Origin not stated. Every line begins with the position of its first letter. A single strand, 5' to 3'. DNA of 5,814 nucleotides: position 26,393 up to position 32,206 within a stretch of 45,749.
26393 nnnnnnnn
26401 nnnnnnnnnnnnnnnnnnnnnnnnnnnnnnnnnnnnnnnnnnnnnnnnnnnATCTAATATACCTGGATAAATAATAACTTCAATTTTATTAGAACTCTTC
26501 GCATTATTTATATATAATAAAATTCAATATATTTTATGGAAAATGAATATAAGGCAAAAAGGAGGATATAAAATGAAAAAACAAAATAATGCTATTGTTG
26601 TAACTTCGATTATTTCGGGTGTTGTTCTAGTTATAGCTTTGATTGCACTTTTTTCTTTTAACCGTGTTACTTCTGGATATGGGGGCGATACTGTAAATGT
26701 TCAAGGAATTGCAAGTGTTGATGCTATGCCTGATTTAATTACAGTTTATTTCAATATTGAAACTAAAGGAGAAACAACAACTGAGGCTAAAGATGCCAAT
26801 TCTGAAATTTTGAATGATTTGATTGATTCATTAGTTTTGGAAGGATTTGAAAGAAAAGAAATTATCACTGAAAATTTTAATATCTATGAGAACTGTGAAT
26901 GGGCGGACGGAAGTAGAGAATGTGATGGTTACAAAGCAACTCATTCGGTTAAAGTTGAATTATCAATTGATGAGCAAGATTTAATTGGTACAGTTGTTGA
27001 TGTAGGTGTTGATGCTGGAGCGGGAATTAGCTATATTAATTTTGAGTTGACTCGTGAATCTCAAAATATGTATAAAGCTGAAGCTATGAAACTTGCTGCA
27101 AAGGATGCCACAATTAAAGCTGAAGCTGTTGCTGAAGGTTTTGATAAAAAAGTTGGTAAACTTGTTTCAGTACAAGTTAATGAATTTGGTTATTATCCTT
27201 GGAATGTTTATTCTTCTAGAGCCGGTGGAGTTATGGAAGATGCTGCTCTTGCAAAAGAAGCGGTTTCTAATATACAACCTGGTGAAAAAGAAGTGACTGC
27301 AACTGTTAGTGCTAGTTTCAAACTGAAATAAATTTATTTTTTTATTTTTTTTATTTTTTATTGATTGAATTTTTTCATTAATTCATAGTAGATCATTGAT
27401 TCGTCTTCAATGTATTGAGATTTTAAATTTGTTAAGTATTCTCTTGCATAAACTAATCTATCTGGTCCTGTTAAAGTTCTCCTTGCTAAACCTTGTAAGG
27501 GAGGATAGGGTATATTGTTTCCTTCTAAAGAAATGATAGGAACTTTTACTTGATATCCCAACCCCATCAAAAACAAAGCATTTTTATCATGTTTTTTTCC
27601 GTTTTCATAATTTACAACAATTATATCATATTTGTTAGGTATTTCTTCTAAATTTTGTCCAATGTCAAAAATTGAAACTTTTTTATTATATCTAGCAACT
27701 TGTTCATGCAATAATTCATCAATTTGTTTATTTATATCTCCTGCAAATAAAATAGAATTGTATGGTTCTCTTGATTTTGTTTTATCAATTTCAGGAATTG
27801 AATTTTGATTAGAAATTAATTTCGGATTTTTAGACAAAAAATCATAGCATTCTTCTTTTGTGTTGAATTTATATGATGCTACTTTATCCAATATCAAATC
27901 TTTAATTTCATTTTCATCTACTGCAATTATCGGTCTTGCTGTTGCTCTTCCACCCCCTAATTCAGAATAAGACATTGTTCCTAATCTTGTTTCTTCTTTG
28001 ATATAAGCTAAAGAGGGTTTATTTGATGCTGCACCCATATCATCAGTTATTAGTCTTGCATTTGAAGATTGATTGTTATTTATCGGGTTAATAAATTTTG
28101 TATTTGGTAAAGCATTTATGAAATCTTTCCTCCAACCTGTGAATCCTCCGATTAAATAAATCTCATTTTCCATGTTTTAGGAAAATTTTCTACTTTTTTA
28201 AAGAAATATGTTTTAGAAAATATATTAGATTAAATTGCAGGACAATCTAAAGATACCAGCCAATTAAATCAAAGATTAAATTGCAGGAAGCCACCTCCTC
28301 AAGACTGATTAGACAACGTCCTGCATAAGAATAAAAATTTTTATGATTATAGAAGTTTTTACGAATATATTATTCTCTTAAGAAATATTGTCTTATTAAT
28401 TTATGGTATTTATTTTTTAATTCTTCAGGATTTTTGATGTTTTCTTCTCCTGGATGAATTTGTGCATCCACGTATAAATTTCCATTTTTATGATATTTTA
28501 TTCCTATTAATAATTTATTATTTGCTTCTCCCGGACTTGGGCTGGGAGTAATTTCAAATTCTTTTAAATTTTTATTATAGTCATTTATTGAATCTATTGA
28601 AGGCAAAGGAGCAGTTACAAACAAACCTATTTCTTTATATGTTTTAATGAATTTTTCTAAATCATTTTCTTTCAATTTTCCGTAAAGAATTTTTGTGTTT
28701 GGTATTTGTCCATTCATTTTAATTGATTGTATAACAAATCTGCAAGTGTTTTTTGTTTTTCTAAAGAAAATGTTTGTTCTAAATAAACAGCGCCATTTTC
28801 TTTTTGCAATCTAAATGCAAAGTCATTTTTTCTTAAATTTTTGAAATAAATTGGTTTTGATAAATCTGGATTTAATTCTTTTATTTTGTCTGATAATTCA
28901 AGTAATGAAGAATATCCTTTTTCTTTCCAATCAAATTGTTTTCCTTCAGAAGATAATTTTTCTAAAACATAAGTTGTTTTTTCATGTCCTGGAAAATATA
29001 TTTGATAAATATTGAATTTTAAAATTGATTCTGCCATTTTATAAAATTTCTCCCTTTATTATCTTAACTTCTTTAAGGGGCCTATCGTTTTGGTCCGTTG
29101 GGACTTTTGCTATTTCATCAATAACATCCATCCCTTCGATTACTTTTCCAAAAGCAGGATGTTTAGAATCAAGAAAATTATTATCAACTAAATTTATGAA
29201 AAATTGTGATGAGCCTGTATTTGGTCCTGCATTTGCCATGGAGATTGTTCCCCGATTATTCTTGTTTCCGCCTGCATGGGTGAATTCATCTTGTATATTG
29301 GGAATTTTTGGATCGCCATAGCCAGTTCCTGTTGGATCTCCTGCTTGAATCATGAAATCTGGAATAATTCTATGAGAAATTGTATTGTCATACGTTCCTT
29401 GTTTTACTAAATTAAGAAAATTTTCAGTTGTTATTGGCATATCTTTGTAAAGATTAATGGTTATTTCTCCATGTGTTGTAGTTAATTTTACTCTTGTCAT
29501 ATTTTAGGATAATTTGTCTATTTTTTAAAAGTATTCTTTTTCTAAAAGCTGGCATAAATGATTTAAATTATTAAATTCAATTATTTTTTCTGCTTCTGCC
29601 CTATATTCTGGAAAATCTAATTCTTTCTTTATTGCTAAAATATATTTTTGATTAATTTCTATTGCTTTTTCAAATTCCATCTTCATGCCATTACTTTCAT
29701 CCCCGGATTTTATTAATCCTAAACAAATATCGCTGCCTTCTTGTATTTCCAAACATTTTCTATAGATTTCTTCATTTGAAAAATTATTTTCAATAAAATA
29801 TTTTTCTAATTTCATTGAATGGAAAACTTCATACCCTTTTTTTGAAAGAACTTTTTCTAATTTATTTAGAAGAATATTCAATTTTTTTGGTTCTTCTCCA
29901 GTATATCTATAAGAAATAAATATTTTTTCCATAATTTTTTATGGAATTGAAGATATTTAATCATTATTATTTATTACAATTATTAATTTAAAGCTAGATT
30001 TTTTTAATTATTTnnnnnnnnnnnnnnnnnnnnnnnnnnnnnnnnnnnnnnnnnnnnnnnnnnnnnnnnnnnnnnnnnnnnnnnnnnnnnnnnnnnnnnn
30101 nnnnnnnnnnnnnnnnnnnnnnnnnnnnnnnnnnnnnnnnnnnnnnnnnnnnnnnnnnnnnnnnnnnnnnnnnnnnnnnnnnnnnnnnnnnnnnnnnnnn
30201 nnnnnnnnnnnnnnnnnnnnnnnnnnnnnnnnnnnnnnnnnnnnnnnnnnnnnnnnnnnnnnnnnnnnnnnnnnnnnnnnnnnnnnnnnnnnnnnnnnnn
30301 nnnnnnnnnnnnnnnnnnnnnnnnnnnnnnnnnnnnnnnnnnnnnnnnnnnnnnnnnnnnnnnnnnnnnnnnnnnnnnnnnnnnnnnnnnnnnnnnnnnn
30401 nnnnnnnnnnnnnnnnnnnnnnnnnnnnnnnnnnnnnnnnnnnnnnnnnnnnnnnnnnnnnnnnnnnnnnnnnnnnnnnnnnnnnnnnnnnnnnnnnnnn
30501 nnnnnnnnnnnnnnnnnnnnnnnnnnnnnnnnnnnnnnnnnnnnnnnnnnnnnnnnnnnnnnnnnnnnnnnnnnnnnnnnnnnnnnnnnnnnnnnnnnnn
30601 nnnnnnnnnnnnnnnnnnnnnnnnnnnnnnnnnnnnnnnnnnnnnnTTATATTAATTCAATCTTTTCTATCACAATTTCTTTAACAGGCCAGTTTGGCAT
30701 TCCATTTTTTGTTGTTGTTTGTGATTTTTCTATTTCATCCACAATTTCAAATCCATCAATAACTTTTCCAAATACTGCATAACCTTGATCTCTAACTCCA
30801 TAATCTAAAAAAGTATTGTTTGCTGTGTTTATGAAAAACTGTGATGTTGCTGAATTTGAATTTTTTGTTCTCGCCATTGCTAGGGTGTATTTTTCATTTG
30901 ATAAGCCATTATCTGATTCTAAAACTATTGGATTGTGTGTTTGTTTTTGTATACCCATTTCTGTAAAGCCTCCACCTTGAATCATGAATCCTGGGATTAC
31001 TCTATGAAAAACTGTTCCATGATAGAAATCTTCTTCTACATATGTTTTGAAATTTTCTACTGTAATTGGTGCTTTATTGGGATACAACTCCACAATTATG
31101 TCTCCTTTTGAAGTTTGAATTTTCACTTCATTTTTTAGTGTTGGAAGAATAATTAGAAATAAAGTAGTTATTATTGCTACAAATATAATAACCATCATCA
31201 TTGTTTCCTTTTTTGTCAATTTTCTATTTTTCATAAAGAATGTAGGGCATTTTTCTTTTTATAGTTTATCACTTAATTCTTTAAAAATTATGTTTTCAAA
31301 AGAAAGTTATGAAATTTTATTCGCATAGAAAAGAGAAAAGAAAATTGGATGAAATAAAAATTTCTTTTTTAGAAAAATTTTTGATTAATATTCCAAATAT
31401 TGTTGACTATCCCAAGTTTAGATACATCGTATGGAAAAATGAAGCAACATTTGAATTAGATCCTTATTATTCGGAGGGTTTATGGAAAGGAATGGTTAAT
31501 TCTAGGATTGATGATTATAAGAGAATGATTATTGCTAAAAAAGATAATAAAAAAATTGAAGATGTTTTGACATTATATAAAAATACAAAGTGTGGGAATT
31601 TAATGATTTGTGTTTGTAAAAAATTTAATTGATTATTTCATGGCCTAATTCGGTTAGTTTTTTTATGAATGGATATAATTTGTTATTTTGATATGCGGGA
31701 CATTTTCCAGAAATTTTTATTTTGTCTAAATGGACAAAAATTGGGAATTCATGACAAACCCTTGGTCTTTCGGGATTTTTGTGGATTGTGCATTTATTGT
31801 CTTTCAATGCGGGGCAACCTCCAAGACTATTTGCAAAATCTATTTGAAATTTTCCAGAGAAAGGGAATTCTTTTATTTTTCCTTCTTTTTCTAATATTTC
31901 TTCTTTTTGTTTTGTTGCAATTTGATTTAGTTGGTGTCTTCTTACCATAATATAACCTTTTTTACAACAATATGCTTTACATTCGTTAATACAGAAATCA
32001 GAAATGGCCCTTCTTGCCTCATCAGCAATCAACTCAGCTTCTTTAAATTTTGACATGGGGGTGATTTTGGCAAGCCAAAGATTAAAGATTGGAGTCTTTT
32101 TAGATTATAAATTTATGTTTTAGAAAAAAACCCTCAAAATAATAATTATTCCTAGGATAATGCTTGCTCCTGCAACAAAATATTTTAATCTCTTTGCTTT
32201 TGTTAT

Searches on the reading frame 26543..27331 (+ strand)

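Call 79: search_protein_families(library=pfam, proteins=[window:26543-27331:+], max_evalue=0.001)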
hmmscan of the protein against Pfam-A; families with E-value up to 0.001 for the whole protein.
window:26543-27331:+ (262 aa): 1 family
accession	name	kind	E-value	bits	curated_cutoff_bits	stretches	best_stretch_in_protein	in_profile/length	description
PF04402.19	SIMPL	-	6.8e-41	141.2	25.2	1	51-259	1-205/205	Protein of unknown function (DUF541)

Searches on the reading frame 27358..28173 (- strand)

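Call 56: search_protein_families(library=pfam, proteins=[window:27358-28173:-], max_evalue=0.01)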
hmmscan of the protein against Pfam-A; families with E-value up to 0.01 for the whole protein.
window:27358-28173:- (271 aa): 1 family
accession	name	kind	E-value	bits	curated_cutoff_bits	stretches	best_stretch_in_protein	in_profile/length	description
PF16754.10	Pesticin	-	0.00012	22.6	25.8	1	86-136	51-100/156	Bacterial toxin homologue of phage lysozyme, C-term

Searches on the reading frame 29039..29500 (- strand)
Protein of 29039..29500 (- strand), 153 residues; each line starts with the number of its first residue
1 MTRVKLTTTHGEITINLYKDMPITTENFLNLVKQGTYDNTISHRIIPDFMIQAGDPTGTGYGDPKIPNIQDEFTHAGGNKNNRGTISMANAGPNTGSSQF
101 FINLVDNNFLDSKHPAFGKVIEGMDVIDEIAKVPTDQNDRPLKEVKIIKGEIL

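Call 80: search_protein_families(library=pfam, proteins=[window:29039-29500:-], max_evalue=0.001)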
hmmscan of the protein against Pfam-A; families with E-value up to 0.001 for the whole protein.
window:29039-29500:- (153 aa): 1 family
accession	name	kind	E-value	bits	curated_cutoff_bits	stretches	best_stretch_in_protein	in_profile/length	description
PF00160.26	Pro_isomerase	-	1.9e-50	171.6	21.7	1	4-149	2-156/159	Cyclophilin type peptidyl-prolyl cis-trans isomerase/CLD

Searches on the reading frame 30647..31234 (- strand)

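Call 80: search_protein_families(library=pfam, proteins=[window:30647-31234:-], max_evalue=0.001)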
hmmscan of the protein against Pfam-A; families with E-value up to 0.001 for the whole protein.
window:30647-31234:- (195 aa): 1 family
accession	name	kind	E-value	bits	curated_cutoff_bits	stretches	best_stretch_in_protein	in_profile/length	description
PF00160.26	Pro_isomerase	-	9.8e-48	162.8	21.7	1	37-193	2-158/159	Cyclophilin type peptidyl-prolyl cis-trans isomerase/CLD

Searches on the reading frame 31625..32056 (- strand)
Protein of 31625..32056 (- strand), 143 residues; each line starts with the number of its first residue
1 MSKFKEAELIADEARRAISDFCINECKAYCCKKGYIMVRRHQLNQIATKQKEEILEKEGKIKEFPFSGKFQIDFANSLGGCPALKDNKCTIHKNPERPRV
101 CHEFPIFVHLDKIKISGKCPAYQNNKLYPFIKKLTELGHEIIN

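Call 80: search_protein_families(library=pfam, proteins=[window:31625-32056:-], max_evalue=0.001)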
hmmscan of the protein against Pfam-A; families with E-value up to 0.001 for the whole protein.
window:31625-32056:- (143 aa): 1 family
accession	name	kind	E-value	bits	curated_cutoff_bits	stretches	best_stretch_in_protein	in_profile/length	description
PF03692.20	CxxCxxCC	-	1.4e-07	32.6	23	1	22-119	2-84/85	Putative zinc- or iron-chelating domain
